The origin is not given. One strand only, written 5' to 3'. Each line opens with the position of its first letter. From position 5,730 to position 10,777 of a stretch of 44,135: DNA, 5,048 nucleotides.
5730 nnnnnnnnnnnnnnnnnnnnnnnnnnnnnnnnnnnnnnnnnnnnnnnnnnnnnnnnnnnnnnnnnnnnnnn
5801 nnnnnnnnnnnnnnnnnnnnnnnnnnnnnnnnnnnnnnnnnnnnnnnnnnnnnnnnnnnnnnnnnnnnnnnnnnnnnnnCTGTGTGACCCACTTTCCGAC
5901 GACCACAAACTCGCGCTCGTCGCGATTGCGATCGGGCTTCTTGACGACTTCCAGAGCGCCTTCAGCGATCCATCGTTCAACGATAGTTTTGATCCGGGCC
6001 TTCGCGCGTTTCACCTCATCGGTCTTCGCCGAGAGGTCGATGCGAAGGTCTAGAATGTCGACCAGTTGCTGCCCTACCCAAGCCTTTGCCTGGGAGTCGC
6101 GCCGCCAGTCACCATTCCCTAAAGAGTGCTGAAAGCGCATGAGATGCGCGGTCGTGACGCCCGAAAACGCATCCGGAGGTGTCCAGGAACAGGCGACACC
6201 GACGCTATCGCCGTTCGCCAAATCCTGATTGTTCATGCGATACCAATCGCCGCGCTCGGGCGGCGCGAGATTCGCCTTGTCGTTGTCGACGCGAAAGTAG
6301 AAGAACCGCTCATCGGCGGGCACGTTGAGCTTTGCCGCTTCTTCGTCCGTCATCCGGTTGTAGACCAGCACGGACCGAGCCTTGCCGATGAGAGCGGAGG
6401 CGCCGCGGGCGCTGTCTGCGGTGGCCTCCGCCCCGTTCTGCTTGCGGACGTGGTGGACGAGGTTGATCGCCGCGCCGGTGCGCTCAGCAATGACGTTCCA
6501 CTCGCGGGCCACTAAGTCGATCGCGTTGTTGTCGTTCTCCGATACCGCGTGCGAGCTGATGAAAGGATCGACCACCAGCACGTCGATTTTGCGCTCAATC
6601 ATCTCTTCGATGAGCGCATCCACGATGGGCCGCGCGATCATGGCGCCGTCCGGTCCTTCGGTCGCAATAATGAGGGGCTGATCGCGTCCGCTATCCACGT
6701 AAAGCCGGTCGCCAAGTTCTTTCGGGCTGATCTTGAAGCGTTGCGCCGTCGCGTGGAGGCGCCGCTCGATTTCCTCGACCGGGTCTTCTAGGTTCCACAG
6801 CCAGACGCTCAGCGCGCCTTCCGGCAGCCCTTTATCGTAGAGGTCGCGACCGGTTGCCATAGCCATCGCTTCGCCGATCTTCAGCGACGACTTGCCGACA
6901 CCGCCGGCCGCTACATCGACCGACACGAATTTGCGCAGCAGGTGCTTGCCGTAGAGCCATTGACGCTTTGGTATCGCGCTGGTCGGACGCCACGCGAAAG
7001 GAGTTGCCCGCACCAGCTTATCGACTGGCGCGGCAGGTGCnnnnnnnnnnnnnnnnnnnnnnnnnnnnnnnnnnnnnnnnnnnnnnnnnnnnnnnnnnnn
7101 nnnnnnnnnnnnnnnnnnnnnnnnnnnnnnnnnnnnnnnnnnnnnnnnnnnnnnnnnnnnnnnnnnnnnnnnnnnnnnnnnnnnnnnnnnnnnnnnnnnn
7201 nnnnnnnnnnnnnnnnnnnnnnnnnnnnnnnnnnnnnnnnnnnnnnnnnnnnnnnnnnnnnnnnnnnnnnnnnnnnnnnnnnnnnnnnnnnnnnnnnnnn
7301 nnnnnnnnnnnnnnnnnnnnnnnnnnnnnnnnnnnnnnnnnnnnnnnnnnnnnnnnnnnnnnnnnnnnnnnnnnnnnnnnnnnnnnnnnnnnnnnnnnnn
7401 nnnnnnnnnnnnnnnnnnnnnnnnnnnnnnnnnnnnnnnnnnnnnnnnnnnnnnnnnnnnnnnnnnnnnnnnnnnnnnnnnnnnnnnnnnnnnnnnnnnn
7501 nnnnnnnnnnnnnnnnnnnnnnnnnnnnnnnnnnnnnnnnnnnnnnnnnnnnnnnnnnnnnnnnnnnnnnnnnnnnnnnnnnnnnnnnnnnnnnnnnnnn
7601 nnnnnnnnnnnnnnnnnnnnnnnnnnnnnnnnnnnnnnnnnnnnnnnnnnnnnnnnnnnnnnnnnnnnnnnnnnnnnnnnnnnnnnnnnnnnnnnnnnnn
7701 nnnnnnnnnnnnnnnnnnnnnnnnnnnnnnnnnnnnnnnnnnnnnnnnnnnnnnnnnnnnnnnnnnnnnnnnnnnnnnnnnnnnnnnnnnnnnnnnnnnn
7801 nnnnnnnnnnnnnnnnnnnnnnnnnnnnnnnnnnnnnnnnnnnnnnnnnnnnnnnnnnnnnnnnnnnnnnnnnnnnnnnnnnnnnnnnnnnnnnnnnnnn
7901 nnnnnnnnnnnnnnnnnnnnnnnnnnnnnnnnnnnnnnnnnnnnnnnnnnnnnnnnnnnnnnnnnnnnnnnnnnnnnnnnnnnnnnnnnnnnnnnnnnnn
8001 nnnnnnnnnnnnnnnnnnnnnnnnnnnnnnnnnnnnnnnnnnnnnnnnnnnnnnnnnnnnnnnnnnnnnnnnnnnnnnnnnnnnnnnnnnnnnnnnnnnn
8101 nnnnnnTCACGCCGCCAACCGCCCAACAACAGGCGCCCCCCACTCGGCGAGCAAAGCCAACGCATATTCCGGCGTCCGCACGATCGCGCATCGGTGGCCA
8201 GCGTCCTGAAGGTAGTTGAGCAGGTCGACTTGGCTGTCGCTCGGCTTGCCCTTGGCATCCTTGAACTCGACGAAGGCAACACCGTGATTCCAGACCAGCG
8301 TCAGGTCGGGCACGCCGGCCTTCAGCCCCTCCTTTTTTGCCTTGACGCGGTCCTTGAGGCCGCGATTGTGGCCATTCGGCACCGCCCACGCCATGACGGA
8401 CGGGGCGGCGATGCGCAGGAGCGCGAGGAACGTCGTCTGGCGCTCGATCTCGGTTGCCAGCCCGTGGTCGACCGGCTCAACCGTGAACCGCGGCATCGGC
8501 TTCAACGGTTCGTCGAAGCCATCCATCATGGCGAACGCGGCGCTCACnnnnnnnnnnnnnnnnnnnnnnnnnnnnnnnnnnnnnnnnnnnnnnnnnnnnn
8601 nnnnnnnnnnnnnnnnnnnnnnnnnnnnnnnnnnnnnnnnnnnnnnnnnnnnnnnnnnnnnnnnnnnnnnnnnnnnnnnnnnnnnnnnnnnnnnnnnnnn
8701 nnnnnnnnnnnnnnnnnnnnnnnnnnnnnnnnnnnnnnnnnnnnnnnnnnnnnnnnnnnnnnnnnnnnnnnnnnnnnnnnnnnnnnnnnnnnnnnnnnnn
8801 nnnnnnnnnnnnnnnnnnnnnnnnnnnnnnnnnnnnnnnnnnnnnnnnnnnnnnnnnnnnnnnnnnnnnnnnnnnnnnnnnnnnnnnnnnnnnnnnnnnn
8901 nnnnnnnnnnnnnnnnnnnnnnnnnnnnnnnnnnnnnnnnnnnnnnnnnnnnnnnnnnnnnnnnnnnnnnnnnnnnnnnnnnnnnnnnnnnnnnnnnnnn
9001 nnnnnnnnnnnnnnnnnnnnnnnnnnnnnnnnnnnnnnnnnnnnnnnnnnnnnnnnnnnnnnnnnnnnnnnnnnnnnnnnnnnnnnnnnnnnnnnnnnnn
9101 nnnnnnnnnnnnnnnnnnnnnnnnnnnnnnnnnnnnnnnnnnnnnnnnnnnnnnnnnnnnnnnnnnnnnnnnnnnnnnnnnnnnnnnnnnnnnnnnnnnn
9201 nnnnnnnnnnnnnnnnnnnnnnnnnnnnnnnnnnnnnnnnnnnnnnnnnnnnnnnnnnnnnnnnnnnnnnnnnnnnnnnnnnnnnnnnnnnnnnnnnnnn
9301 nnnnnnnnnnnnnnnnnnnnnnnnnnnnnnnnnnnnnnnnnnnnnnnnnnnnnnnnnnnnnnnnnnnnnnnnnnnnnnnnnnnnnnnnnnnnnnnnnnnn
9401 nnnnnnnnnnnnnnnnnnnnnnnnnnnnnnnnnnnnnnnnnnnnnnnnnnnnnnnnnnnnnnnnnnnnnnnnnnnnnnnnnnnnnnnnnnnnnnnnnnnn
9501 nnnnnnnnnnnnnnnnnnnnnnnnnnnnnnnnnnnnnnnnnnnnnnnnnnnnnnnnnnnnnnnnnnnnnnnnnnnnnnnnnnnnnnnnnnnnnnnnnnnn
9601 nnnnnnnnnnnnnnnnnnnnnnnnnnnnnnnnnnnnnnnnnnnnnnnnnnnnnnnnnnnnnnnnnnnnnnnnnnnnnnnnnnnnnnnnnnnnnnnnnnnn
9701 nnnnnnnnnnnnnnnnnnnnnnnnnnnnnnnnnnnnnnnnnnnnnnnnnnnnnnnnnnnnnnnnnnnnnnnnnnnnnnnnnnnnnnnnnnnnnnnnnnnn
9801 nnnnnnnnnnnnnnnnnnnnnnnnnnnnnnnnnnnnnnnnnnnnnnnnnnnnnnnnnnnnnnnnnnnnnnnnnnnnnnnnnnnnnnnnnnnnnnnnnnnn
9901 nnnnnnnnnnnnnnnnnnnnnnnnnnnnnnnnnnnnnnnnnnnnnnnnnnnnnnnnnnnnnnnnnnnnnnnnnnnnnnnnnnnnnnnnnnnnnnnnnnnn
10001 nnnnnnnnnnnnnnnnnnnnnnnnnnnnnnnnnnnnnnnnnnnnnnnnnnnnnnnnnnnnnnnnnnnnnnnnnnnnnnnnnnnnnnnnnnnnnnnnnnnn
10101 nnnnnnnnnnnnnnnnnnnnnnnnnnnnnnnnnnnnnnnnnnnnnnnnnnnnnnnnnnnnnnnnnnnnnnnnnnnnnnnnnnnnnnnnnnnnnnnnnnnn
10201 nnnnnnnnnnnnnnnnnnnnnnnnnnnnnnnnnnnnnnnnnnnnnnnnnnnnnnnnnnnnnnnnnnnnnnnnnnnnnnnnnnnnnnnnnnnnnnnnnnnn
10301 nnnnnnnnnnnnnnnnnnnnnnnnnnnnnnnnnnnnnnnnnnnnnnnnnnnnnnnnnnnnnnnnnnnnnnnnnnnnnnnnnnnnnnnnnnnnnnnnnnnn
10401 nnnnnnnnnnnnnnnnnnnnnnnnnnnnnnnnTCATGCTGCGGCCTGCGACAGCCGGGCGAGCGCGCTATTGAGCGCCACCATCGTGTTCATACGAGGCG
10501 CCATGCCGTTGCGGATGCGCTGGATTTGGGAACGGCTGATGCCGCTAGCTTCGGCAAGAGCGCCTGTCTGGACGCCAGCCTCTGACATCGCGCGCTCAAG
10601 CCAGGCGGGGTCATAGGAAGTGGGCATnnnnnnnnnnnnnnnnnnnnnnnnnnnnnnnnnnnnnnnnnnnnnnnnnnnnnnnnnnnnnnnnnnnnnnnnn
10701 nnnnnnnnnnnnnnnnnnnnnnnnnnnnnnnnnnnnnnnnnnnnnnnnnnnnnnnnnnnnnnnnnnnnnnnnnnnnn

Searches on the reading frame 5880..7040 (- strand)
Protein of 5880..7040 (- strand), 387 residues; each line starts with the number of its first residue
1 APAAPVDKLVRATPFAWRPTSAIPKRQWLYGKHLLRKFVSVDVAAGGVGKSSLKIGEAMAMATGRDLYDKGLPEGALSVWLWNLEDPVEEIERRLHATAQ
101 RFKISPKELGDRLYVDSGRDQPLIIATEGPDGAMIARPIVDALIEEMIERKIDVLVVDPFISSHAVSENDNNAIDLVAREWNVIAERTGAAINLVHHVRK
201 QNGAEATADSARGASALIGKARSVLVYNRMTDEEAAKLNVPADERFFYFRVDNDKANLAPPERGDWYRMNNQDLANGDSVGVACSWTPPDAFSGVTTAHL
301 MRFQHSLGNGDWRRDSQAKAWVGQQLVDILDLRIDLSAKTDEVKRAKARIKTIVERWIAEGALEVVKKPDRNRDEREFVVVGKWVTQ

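Call 44: search_dna_similar(query=window:5880-7040:-, collection=phages, mode=protein, max_rows=30)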
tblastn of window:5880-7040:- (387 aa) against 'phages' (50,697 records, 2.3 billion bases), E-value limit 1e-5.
Records with a match: 7; places in all: 7; records where one place covers at least 80% of the query: 1.
Best place of each record, by identity: <60% 7.
By first word of the organism name: Rhodoferax 2; Rhizobium 1; Microcystis 1; Vibrio 1; Caudoviricetes 1; Bacteriophage 1.
By host as written in the record: - 2; Rhodoferax sp. IMCC26218 2; Sinorhizobium americanum X2_26 1; Microcystis aeruginosa FACHB-1326 1; Enterovibrio norvegicus 1.
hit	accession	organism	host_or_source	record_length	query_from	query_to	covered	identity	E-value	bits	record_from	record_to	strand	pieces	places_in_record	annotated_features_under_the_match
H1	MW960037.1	Rhizobium phage RHph_X2_26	Sinorhizobium americanum X2_26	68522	10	351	88%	42.7%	5e-79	270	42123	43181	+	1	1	putative DNA primase protein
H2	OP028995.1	Microcystis phage Mae-Yong1326-1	Microcystis aeruginosa FACHB-1326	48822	22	289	69%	30.7%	6e-24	109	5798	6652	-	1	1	RecA-family ATPase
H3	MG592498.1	Vibrio phage 1.123.O._10N.286.48.F3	Enterovibrio norvegicus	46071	43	238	51%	29.9%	3e-10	68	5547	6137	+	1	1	P-loop containing nucleoside triphosphate hydrolase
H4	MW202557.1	Caudoviricetes sp.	Manatee Spring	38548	26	244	57%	26.6%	3e-10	68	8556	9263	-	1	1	regulatory protein repA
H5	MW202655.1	Bacteriophage sp.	Manatee Spring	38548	26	244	57%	26.6%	3e-10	68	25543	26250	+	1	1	regulatory protein repA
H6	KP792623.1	Rhodoferax phage P26218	Rhodoferax sp. IMCC26218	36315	39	261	58%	24.9%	2e-6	56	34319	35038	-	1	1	RepA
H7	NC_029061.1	Rhodoferax phage P26218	Rhodoferax sp. IMCC26218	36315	39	261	58%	24.9%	2e-6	56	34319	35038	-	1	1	DNA helicase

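Call 45: get_annotated_region(hit=H1, flank=2500)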
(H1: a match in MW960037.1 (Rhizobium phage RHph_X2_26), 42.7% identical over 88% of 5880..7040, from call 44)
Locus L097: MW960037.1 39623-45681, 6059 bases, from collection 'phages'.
description: Rhizobium phage RHph_X2_26, complete genome.
organism: Rhizobium phage RHph_X2_26 (NCBI taxid 2836080)
taxonomy: Viruses; Duplodnaviria; Heunggongvirae; Uroviricota; Caudoviricetes
host: Sinorhizobium americanum X2_26; source: Agricultural lands; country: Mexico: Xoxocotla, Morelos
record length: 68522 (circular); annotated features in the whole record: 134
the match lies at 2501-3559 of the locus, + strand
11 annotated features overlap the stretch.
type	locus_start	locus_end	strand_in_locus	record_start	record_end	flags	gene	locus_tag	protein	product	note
CDS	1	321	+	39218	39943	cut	-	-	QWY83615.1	hypothetical protein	-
CDS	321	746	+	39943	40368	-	-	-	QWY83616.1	hypothetical protein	-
CDS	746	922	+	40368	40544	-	-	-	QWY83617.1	hypothetical protein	-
CDS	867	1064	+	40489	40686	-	-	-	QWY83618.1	hypothetical protein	-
CDS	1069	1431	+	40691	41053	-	-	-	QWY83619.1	hypothetical protein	-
CDS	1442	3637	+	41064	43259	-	-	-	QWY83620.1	putative DNA primase protein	-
CDS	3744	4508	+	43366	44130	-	-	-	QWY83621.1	DNA adenine methylase protein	GO_function: GO:0009007 - site-specific DNA-methyltransferase (adenine-specific) activity; GO_process: GO:0032775 - DNA ...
CDS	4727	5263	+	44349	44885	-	-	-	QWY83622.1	hypothetical protein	-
CDS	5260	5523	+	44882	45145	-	-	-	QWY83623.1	hypothetical protein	-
CDS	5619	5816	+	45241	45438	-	-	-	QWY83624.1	hypothetical protein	-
CDS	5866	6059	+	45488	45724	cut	-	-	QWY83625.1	hypothetical protein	-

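Call 74: search_dna_similar(query=window:5880-7040:-, collection=plasmids, mode=protein, max_rows=40)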
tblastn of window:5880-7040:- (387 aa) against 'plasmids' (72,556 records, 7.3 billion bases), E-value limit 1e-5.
Records with a match: 791; places in all: 802; records where one place covers at least 80% of the query: 4.
Best place of each record, by identity: <60% 791.
By first word of the organism name: Escherichia 341; Klebsiella 163; Salmonella 140; Aeromonas 34; Enterobacter 18; Citrobacter 12; Pseudomonas 11; Providencia 9; Acinetobacter 7; uncultured 6; and 24 more.
By predicted mobility (MOB-suite, as given by PLSDB): conjugative 378; mobilizable 295; non-mobilizable 118.
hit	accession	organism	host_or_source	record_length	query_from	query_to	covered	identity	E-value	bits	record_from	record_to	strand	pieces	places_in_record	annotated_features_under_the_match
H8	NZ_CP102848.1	Microvirga terrae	soil,soil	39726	9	387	98%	45.2%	2e-98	327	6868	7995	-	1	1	AAA family ATPase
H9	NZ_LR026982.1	Rhodoplanes serenus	-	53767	3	382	98%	44.0%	3e-89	301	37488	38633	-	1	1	AAA family ATPase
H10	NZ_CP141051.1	Microvirga lotononidis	-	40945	12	382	96%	42.6%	2e-87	296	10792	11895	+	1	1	AAA family ATPase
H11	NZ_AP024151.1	Methylobacterium indicum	-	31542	10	383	97%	41.1%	7e-85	288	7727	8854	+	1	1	helicase RepA family protein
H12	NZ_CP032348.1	Azospirillum brasilense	soil sample,Agricultural field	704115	11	282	70%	32.5%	6e-31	132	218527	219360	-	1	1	AAA family ATPase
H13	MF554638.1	uncultured bacterium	-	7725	34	331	77%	26.1%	9e-12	74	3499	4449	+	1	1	recA-family ATPase repA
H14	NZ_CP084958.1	Sulfitobacter indolifex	cell culture,Seawater from the North ...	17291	34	288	66%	29.8%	3e-13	79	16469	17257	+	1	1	none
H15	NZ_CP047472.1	Escherichia coli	pig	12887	20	271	65%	30.0%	2e-11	73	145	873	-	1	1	helicase RepA family protein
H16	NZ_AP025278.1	Aeromonas hydrophila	-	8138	20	271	65%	30.0%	2e-11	73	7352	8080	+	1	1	none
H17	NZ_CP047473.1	Escherichia coli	pig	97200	20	271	65%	30.0%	2e-11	73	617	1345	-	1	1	helicase RepA family protein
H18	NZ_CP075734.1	Escherichia coli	Homo sapiens,swab sample,Anal swab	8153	20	271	65%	30.0%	3e-11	72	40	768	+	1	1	helicase RepA family protein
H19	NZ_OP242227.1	Escherichia coli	Homo sapiens,stool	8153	20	271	65%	30.0%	3e-11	72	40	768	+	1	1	helicase RepA family protein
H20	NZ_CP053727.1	Escherichia coli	pig,cell culture,slaughterhouse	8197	20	271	65%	30.0%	3e-11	72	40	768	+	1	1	helicase RepA family protein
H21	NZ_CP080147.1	Escherichia coli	chicken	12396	20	271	65%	30.0%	3e-11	72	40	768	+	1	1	helicase RepA family protein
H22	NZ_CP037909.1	Escherichia coli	pig,feces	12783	20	271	65%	30.0%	3e-11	72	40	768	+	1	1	helicase RepA family protein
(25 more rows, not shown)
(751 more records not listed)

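Call 75: get_annotated_region(hit=H8, flank=3000)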
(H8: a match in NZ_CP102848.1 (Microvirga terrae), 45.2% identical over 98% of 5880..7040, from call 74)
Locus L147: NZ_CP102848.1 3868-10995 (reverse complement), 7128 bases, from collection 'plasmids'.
description: Microvirga terrae strain R24 plasmid pR24_3, complete sequence
organism: Microvirga terrae (NCBI taxid 2740529)
taxonomy: Bacteria; Pseudomonadota; Alphaproteobacteria; Hyphomicrobiales; Methylobacteriaceae; Microvirga; Microvirga terrae
host: -; source: soil,soil; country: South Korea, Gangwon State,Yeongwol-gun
typing (MOB-suite, as given by PLSDB): non-mobilizable
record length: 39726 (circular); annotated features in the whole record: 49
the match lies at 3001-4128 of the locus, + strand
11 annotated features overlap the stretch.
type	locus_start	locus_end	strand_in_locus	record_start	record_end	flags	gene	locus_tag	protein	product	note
CDS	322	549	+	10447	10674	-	-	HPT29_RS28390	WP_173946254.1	hypothetical protein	-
CDS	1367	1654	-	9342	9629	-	-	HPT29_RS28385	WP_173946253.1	hypothetical protein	-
CDS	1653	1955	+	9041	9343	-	-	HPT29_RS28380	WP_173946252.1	hypothetical protein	-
CDS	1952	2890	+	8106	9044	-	-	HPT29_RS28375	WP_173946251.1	toprim domain-containing protein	-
CDS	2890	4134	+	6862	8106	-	-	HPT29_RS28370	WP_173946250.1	AAA family ATPase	-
CDS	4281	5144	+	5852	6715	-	-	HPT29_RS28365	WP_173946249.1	hypothetical protein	-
CDS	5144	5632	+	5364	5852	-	-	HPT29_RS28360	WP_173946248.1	hypothetical protein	-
CDS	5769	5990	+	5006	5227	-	-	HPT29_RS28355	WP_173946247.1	ribbon-helix-helix domain-containing protein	-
CDS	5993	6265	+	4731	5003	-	-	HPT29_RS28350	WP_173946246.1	hypothetical protein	-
CDS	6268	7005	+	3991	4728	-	-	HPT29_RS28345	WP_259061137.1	hypothetical protein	-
CDS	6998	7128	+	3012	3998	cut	-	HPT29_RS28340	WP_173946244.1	hypothetical protein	-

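Call 76: get_annotated_region(hit=H11, flank=3000)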
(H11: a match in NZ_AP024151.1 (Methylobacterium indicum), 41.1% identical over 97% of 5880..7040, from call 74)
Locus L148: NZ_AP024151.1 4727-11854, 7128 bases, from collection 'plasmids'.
description: Methylobacterium indicum strain VL1 plasmid pVL1_6, complete sequence
organism: Methylobacterium indicum (NCBI taxid 1775910)
taxonomy: Bacteria; Pseudomonadota; Alphaproteobacteria; Hyphomicrobiales; Methylobacteriaceae; Methylobacterium; Methylobacterium indicum
host: -; source: -; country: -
typing (MOB-suite, as given by PLSDB): non-mobilizable
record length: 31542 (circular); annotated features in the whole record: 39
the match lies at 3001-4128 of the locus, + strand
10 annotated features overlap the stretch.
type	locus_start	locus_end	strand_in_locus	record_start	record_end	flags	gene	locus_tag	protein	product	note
CDS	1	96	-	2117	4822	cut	-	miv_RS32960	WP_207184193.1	phage tail length tape measure family protein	-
CDS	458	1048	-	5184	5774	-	-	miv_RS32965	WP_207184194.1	Arc family DNA-binding protein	-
CDS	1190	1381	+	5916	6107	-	-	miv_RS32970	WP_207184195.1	hypothetical protein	-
CDS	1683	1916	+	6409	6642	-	-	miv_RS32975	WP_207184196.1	hypothetical protein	-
CDS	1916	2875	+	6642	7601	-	-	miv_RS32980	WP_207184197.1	toprim domain-containing protein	-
CDS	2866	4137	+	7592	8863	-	-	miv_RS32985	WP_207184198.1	helicase RepA family protein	-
CDS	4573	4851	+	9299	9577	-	-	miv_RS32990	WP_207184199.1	hypothetical protein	-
CDS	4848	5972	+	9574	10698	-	-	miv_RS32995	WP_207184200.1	hypothetical protein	-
CDS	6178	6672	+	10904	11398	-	-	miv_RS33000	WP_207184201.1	helix-turn-helix domain-containing protein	-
CDS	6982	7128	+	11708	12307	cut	-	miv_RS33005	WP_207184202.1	hypothetical protein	-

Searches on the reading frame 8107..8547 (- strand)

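Call 12: search_protein_families(library=pfam, max_evalue=0.01, proteins=[window:8107-8547:-])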
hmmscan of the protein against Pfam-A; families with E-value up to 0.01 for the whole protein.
window:8107-8547:- (146 aa): 1 family
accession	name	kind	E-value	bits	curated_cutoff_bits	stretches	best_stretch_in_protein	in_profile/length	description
PF08774.17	VRR_NUC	-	3.9e-07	30.6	23.8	1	60-124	45-113/116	VRR-NUC domain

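Call 13: search_protein_families(library=phrogs, max_evalue=0.01, proteins=[window:8107-8547:-])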
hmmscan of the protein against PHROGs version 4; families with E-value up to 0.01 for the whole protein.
window:8107-8547:- (146 aa): 4 families
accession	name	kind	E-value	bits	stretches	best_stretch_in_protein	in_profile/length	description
phrog_824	-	unknown function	7.9e-24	86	1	31-138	64-176/265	-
phrog_93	-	DNA, RNA and nucleotide metabolism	5e-10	39.7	1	68-138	378-443/613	endonuclease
phrog_5702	-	DNA, RNA and nucleotide metabolism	1.4e-08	35.6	1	73-133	1-63/70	Holliday junction resolvase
phrog_2363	-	unknown function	3.8e-05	24.4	1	54-135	84-169/192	-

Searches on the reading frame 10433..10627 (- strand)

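Call 12: search_protein_families(library=pfam, max_evalue=0.01, proteins=[window:10433-10627:-])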
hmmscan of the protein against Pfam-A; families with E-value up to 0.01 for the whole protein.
window:10433-10627:- (64 aa): 6 families
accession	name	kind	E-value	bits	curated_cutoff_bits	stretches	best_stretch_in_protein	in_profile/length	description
PF01381.28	HTH_3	-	6.1e-06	26.6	23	1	23-56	14-48/55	Helix-turn-helix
PF13443.12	HTH_26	-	1.8e-05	25.3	22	1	10-52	2-46/63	Cro/C1-type HTH DNA-binding domain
PF13560.12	HTH_31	-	0.0005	20.8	27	1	10-48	6-46/64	Helix-turn-helix domain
PF02796.21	HTH_7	-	0.0035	17.9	23.8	1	13-39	16-42/45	Helix-turn-helix domain of resolvase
PF13384.12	HTH_23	-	0.0076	16.5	24.6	0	15-40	14-39/50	Homeodomain-like domain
PF20432.4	Xre-like-HTH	-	0.0084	16.8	25.8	0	9-39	14-44/63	Antitoxin Xre-like helix-turn-helix domain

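Call 13: search_protein_families(library=phrogs, max_evalue=0.01, proteins=[window:10433-10627:-])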
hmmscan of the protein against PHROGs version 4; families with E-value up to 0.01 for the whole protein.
window:10433-10627:- (64 aa): 12 families
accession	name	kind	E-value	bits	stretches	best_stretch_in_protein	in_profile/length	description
phrog_3949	-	transcription regulation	7.5e-07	30.3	1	6-57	13-66/161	transcriptional repressor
phrog_2439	-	transcription regulation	4.7e-05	23.4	1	4-57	6-60/367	transcriptional regulator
phrog_686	-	DNA, RNA and nucleotide metabolism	0.00047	21.4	1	10-42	41-72/76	HTH DNA binding protein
phrog_2328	-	transcription regulation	0.00051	20.8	1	10-45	20-56/128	transcriptional repressor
phrog_4268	-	transcription regulation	0.00059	21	1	6-56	32-85/96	transcriptional repressor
phrog_3638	-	transcription regulation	0.001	20.1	1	9-52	18-59/73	CII-like transcriptional activator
phrog_18104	-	transcription regulation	0.0014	19.5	1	23-54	18-50/57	transcriptional regulator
phrog_4583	-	transcription regulation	0.0017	19.4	1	10-44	15-49/81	transcriptional repressor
phrog_6223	-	transcription regulation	0.0024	18.9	1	16-45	15-44/73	transcriptional repressor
phrog_1373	-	transcription regulation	0.0027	18.7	1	10-56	68-115/166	transcriptional regulator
phrog_6288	-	unknown function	0.0033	18.1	1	12-57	36-83/322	-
phrog_9103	-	transcription regulation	0.0068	17.4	1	22-56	26-60/78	transcriptional repressor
